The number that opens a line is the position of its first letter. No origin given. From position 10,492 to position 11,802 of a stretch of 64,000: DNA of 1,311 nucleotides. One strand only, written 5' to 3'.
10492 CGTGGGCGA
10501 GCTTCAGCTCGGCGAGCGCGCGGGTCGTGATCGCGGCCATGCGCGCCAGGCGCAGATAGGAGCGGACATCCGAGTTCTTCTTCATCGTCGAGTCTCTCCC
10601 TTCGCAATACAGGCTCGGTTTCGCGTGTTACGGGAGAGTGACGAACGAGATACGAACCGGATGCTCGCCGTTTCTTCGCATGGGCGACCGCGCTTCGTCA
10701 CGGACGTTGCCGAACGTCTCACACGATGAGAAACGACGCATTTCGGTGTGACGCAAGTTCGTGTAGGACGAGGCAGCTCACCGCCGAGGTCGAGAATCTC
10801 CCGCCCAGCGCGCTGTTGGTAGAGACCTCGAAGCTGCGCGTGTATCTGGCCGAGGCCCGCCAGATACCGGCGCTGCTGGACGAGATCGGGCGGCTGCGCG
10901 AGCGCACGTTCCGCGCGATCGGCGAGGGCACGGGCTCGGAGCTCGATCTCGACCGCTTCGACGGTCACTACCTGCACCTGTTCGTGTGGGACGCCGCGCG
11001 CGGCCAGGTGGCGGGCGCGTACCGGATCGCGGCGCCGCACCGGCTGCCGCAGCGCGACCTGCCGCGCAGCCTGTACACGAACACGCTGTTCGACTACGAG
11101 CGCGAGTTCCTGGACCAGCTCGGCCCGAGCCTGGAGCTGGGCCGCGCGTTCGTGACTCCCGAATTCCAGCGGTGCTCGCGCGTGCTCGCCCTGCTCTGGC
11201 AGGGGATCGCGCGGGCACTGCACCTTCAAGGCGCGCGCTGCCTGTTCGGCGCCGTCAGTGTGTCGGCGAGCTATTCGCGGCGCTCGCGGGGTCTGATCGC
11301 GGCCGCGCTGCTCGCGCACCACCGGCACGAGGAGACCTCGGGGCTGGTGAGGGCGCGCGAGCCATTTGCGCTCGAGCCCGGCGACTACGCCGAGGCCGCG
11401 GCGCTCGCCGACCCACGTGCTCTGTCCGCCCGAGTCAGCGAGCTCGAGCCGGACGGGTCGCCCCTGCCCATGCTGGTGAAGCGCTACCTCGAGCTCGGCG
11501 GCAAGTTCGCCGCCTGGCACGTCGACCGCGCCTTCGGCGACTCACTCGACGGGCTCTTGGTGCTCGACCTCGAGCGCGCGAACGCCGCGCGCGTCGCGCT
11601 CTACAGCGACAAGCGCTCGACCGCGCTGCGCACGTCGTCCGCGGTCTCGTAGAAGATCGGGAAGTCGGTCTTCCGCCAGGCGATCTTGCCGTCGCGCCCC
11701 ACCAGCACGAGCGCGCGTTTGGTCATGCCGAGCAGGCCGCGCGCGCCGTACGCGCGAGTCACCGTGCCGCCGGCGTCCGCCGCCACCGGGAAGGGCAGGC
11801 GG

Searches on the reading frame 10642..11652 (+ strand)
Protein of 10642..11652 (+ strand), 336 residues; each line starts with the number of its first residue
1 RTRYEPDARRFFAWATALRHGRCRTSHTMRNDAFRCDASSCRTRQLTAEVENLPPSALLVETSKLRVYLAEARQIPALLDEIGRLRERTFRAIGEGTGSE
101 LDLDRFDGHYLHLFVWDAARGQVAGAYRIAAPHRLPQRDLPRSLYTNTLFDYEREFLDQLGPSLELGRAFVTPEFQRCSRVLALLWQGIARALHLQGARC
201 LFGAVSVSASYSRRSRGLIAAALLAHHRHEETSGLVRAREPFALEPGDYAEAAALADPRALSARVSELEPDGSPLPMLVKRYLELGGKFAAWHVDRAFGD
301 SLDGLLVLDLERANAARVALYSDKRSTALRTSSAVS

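Call 5: search_protein_families(library=pfam, proteins=[window:10642-11652:+], max_evalue=0.01)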
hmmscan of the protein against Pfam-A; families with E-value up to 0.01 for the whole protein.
window:10642-11652:+ (336 aa): 1 family
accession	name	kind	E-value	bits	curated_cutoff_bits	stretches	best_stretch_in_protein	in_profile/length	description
PF13444.12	Acetyltransf_5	-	2.2e-22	80.1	22.4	1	85-187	1-102/102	Acetyltransferase (GNAT) domain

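Call 31: search_protein_families(library=ncbifam, proteins=[window:10642-11649:+], max_evalue=0.001)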
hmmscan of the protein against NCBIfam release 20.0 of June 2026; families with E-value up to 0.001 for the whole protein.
window:10642-11649:+ (336 aa): 4 families
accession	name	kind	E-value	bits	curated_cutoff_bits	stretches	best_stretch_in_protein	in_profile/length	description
NF052615.1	orn_lipid_OlsF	equivalog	2.6e-59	201.3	620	1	57-321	297-568/570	bifunctional ornithine lipid synthase OlsF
NF053696.1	GlyAclTfGlsBBct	equivalog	1.4e-28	99.9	300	1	63-301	27-280/303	glycine N(alpha)-acyltransferase GlsB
NF052554.1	OrAlActfOlsBRHOCB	equivalog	5.3e-15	55.9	350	1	99-323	45-255/256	L-ornithine N(alpha)-acyltransferase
NF052555.1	OrAlActfOlsBBRUA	equivalog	9.6e-11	41.7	320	1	98-322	59-271/278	l-ornithine N(alpha)-acyltransferase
